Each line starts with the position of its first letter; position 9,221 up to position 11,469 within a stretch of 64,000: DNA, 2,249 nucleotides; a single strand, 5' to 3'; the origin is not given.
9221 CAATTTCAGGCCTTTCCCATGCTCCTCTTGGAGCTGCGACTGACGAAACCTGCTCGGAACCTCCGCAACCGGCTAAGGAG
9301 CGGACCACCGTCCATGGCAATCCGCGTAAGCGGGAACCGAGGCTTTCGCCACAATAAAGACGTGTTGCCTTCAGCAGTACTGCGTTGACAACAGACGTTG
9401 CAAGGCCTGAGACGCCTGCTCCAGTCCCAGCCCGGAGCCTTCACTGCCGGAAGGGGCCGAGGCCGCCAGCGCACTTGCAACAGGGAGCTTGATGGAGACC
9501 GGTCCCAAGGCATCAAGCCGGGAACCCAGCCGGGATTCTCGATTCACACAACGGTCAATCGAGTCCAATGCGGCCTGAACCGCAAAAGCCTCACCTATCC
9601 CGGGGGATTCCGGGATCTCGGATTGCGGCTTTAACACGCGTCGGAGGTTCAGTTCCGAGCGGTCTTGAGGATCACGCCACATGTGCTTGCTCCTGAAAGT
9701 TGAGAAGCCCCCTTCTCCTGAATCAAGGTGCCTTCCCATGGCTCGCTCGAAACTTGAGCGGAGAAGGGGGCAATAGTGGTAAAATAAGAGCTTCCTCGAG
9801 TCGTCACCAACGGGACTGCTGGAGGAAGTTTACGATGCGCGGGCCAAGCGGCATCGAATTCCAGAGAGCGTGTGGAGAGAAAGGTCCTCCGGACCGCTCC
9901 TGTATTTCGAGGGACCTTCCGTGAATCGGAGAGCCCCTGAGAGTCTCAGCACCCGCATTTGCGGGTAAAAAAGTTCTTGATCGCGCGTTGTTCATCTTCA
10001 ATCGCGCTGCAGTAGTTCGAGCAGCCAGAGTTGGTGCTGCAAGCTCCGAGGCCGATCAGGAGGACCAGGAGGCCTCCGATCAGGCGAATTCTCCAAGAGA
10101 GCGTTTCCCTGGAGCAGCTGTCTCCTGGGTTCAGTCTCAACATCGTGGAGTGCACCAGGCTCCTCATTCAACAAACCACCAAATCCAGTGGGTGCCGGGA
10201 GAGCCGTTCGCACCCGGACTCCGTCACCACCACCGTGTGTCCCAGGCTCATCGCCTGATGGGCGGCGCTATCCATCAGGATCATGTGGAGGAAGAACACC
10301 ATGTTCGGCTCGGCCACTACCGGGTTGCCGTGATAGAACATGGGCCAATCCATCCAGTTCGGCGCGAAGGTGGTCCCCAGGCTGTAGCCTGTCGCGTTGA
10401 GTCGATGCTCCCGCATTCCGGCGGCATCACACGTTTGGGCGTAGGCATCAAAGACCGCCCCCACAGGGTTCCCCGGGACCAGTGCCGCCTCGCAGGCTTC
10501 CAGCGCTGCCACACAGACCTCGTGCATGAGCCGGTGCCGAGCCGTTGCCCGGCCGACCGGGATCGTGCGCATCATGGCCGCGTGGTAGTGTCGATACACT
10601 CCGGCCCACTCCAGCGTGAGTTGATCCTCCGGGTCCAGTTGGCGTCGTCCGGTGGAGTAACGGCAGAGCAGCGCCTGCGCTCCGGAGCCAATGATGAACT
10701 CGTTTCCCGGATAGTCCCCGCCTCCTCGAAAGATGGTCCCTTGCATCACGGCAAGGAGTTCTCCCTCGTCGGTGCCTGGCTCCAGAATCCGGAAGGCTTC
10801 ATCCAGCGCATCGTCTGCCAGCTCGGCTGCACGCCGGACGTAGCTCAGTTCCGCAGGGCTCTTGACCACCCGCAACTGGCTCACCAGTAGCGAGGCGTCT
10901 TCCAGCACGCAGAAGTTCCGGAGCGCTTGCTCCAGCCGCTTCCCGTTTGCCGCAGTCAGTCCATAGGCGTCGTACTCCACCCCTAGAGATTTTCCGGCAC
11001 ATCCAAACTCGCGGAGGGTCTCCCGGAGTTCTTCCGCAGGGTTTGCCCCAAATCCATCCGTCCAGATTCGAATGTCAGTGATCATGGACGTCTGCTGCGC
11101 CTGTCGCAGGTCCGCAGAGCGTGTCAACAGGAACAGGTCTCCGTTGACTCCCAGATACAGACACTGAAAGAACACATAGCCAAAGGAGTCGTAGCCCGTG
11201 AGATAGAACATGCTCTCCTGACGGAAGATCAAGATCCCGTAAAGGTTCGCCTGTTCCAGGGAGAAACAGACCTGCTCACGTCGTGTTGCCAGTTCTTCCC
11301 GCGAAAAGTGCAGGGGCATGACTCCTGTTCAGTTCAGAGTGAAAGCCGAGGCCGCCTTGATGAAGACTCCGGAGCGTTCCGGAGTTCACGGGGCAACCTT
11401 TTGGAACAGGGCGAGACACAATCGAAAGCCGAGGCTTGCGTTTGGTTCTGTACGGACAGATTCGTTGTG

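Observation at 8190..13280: Duplicated cassette: structured element + orphan ~105-aa ORF + conserved motif + short flagellin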

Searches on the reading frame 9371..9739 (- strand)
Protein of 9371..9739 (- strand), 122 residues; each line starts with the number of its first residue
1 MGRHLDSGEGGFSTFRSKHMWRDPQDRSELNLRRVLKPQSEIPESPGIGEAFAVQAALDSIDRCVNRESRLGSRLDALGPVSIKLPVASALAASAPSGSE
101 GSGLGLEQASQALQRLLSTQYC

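Call 5: search_protein_families(library=pfam, proteins=[window:9371-9739:-], max_evalue=1)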
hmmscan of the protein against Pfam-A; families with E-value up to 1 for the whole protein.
window:9371-9739:- (122 aa): 0 families

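Call 11: list_cluster_members(proteins=[P0001, window:9374-9739:-, window:8193-9101:-, window:11726-12613:-])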
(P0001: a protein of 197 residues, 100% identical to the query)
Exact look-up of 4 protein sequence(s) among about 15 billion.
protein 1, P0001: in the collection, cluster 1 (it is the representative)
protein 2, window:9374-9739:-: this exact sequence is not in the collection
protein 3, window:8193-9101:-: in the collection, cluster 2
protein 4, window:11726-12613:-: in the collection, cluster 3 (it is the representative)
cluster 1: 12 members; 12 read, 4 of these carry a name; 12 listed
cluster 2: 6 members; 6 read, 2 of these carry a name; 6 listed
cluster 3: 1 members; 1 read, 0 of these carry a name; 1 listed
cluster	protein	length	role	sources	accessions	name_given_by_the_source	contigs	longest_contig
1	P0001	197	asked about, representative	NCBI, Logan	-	-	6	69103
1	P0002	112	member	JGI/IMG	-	hypothetical protein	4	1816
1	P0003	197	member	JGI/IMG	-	hypothetical protein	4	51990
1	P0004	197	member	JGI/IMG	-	-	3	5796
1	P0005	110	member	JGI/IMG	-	hypothetical protein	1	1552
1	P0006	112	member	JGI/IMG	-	-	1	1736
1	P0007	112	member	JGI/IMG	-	hypothetical protein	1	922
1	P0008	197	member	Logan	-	-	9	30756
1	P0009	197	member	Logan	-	-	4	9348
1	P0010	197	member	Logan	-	-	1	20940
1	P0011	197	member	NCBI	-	-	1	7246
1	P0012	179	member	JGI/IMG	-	-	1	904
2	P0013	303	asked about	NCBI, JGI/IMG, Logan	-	-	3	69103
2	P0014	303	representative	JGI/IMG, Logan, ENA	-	-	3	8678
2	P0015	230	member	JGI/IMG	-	-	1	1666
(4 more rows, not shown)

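Call 21: search_protein_representatives(alignment_id=A3)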
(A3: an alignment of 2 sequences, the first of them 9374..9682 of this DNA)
Query: 2 sequences, 116 profile positions. Proteins with E-value up to 0.001 (for the whole library): 6; up to 1e-10: 2; up to 1e-30: 2. The best 6 are listed.
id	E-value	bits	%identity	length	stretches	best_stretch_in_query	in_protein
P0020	8.1e-45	168.5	-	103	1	3-116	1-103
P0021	2.2e-32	128.4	-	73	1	42-116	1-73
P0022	5.0e-09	53.1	-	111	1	3-116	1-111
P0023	4.2e-04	37.2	-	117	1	3-116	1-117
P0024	4.7e-04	37.1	-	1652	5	36-76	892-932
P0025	7.6e-04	36.4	-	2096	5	35-73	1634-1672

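Call 28: search_protein_families(library=pfam, alignment_id=A4, max_evalue=10)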
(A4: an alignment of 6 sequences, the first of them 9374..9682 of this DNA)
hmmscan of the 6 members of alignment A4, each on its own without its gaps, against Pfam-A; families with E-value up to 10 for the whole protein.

A. member 1, window:9374-9682:- (103 aa): 0 families

B. families by the number of members that match (of 6 scanned): 4 families
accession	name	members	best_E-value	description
PF10506.14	USHBP1_PDZ-bd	2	0.032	Harmonin-binding protein USHBP1, PDZ-binding domain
PF18265.6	Nas2_N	1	0.1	Nas2 N_terminal domain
PF11599.14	AviRa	1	0.12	RRNA methyltransferase AviRa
PF11720.13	Inhibitor_I78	1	0.15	Peptidase inhibitor I78 family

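Call 29: search_solved_structures(query=A4, max_evalue=10, show_alignments=3)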
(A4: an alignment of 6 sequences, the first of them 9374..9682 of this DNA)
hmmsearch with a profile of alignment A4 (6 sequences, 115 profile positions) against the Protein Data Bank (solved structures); distinct sequences matched with E-value up to 10: 4.
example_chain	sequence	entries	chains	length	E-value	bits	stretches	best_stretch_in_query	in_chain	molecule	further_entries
5ehk_A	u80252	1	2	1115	0.32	15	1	21-109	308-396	Lantibiotic dehydratase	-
7u8o_Q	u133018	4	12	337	0.58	14.2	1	36-89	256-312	Bacterial effector protein SidK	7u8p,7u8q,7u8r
6wlz_X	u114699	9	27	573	0.79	13.7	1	36-83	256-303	SidK | Type IV secretion protein Dot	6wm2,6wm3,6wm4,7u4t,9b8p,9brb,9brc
5vox_e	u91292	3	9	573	0.83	13.6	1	36-83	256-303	effector protein SidK | Uncharacterized protein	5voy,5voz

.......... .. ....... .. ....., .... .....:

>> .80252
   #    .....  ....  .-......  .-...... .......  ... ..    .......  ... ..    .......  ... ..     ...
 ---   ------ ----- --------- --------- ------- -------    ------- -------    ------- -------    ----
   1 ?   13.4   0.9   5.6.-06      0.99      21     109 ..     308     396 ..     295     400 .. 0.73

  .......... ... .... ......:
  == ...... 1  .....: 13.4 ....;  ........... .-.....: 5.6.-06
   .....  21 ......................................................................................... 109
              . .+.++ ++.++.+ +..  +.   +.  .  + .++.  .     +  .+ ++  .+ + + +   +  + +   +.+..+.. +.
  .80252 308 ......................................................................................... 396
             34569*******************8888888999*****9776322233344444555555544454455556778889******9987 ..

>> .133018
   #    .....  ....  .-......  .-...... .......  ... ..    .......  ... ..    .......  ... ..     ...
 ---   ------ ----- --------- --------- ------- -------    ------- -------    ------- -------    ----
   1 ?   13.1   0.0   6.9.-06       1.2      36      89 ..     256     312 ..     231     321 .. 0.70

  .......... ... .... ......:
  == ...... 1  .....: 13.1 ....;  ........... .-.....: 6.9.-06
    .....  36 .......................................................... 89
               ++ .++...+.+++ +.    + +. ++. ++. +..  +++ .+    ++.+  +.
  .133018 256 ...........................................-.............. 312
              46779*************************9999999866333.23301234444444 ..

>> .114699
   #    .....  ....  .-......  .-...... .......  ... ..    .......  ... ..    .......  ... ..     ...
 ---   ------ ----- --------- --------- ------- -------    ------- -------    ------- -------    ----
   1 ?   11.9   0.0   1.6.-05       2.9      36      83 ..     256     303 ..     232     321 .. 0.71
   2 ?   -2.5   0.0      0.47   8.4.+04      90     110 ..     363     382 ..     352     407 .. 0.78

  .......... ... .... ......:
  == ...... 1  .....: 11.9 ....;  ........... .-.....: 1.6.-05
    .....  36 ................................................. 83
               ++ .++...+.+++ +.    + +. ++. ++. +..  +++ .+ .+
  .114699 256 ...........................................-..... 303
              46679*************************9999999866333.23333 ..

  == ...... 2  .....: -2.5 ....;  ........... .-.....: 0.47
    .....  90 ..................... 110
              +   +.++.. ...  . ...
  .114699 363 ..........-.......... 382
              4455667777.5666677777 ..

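Call 30: find_related_loci(query=A4, collection=metagenome_contigs, flank=4000)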
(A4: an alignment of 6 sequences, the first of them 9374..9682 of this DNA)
Query A4 (103 aa) in metagenome_contigs; peptide patterns used: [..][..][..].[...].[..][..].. (x = any residue, [..] = any of these).
600 stretches matched a pattern, but none encodes a relative of the query by tblastn (E <= 1e-3).

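Call 37: find_homologous_proteins(query=A4, max_evalue=0.001)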
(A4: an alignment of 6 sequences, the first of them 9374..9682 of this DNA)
Query A4 (6 sequences) (103 aa, profile of the alignment): 7 proteins with E <= 0.001 among 3154 candidates.
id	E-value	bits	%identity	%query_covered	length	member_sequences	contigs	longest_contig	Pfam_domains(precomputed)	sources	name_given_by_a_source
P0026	3.5e-47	178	38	77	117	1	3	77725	-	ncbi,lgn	-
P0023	6.7e-47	177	65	22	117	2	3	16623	-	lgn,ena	-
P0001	1.4e-38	150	32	100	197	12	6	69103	-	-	-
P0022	3.1e-37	146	31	100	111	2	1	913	-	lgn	-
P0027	6.8e-37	145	33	100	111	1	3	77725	-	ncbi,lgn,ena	-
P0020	7.9e-28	115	98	100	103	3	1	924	-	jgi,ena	jgi:hypothetical protein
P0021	9.2e-23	99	33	64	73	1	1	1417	-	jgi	jgi:hypothetical protein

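Call 46: find_encoding_contigs(protein=P0023, flank=10000, max_places=6)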
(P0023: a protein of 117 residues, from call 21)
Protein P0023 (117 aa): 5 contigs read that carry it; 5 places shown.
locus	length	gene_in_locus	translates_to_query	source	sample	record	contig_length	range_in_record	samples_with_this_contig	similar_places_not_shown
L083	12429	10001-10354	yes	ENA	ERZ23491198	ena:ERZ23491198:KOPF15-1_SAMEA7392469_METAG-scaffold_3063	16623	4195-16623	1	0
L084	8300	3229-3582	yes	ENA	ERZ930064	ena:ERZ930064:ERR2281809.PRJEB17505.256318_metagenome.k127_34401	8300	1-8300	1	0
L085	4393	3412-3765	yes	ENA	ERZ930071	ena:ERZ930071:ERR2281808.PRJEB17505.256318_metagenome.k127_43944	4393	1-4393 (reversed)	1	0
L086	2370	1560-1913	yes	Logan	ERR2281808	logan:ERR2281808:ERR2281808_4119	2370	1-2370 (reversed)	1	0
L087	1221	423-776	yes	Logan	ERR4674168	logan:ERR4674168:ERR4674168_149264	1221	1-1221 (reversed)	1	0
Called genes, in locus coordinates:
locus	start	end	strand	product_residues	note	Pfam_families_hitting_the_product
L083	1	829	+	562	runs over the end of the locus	PF00501:AMP-binding, PF13193:AMP-binding_C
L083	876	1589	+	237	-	-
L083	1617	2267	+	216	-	PF00730:HhH-GPD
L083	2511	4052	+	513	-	PF01144:CoA_trans, PF16957:Mal_decarbox_Al (weak)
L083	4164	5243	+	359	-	-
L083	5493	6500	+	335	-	-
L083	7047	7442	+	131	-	-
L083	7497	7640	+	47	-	-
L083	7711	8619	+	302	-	PF00669:Flagellin_N, PF00700:Flagellin_C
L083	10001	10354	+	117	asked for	-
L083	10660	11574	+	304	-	PF00669:Flagellin_N, PF00700:Flagellin_C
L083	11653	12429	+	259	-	?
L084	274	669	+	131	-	-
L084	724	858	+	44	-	-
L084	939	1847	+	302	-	PF00669:Flagellin_N, PF00700:Flagellin_C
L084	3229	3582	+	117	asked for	-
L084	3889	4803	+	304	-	PF00669:Flagellin_N, PF00700:Flagellin_C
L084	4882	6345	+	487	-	PF00669:Flagellin_N, PF00700:Flagellin_C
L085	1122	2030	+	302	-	PF00669:Flagellin_N, PF00700:Flagellin_C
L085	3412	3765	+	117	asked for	-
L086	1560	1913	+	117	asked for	-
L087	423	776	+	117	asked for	-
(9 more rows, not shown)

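Call 48: predict_structure(alignment_id=A7)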
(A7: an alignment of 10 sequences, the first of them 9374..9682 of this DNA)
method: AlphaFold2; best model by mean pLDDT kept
length: 103 residues; sequences in the alignment: 10
mean_pLDDT: 57.2   pTM: 0.22
mean pLDDT of the five models: 57.2, 56.3, 56.2, 54.2, 53.4
residues with pLDDT >= 90: 0; 70-90: 18; 50-70: 67; < 50: 18
segments of 3 or more residues with pLDDT < 50: 18-22, 70-73
pLDDT, mean of each block of 10 residues (from residue 1): 54 51 53 71 56 52 49 50 61 75 54
secondary structure, 60 per line:
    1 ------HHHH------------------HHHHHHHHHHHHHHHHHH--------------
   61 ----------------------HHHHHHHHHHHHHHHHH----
elements in order: H7-10 H29-46 H83-99

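Call 76: search_protein_families(library=ncbifam, alignment_id=A4, max_evalue=10)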
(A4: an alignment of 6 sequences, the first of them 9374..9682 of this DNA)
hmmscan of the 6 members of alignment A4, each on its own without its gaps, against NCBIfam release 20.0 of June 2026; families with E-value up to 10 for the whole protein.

A. member 1, window:9374-9682:- (103 aa): 0 families

B. families by the number of members that match (of 6 scanned): 2 families
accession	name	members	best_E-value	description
NF006981.0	PRK09450.2-1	1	0.075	class I adenylate cyclase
NF012221.1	MARTX_Nterm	1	0.58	MARTX multifunctional-autoprocessing repeats-in-toxin holotoxin RtxA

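Call 87: predict_structure(alignment_id=A10)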
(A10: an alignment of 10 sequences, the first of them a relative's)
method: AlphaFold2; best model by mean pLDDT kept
length: 111 residues; sequences in the alignment: 10
mean_pLDDT: 63.6   pTM: 0.27
mean pLDDT of the five models: 63.6, 62.4, 61.6, 60.6, 57.2
residues with pLDDT >= 90: 18; 70-90: 23; 50-70: 38; < 50: 32
segments of 3 or more residues with pLDDT < 50: 18-20, 22-24, 49-72
pLDDT, mean of each block of 10 residues (from residue 1): 51 51 53 73 59 46 43 60 88 93 84 54
secondary structure, 60 per line:
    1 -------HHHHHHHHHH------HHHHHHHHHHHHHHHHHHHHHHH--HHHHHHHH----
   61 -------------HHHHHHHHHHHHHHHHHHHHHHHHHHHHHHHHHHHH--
elements in order: H8-17 H24-46 H49-56 H74-109

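Call 88: search_protein_families(library=pfam, proteins=[P0024, P0025], max_evalue=0.001)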
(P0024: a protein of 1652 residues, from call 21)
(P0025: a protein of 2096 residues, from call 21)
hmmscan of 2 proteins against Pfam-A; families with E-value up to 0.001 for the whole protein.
P0024 (1652 aa): 6 families
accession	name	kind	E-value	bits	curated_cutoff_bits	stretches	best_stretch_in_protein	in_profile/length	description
PF09134.16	Invasin_D3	-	2.5e-253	820.4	33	11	892-985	3-96/98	Invasin, domain 3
PF02369.22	Big_1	-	1.4e-35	121.7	34.9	4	894-985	2-93/93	Bacterial Ig-like domain (group 1)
PF13585.12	CHU_C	-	7.9e-23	80.8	27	1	1565-1650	2-86/86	CHU_C Type IX secretion signal domain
PF00630.25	Filamin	-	1.6e-17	64.6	26.9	0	1391-1477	2-86/93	Filamin/ABP280 repeat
PF02412.23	TSP_3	-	2.6e-14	53.1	25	2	1513-1547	2-36/36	Thrombospondin type 3 repeat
PF23297.2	ACP_SdgA_C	-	3.9e-06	27.3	27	0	1312-1348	42-77/95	Highly reducing polyketide synthase sdgA, C-terminal ACP domain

P0025 (2096 aa): 5 families
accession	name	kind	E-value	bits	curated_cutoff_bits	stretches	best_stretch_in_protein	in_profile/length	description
PF09134.16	Invasin_D3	-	1.2e-212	690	33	10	1030-1126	1-97/98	Invasin, domain 3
PF02369.22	Big_1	-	7.3e-25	87.3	34.9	5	1039-1125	6-93/93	Bacterial Ig-like domain (group 1)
PF13585.12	CHU_C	-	1.7e-22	79.8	27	1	2009-2094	2-86/86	CHU_C Type IX secretion signal domain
PF00630.25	Filamin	-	3.2e-20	73.2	26.9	1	1041-1119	12-90/93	Filamin/ABP280 repeat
PF02412.23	TSP_3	-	1.5e-16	60.2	25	2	1957-1991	2-36/36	Thrombospondin type 3 repeat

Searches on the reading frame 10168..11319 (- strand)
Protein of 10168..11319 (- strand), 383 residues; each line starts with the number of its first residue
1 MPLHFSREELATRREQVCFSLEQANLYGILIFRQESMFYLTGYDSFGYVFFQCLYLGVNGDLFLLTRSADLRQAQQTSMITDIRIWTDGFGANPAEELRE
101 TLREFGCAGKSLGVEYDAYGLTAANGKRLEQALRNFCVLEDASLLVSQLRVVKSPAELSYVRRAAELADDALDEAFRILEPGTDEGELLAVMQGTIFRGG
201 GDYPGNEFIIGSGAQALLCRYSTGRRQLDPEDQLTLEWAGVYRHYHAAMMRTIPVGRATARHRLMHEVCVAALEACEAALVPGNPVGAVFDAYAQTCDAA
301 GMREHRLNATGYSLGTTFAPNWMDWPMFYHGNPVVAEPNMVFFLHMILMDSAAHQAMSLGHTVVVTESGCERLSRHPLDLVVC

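Call 5: search_protein_families(library=pfam, proteins=[window:10168-11319:-], max_evalue=1)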
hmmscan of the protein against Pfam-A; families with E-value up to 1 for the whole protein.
window:10168-11319:- (383 aa): 3 families
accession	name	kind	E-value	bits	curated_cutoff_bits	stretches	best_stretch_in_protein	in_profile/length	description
PF00557.29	Peptidase_M24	-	8.1e-33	114.4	23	1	161-367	3-208/208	Metallopeptidase family M24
PF01321.24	Creatinase_N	-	1.2e-16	61.8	22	1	13-152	1-128/128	Creatinase/Prolidase N-terminal domain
PF10437.14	Lip_prot_lig_C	-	0.084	13.3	24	1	76-104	24-52/85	Bacterial lipoate protein ligase C-terminus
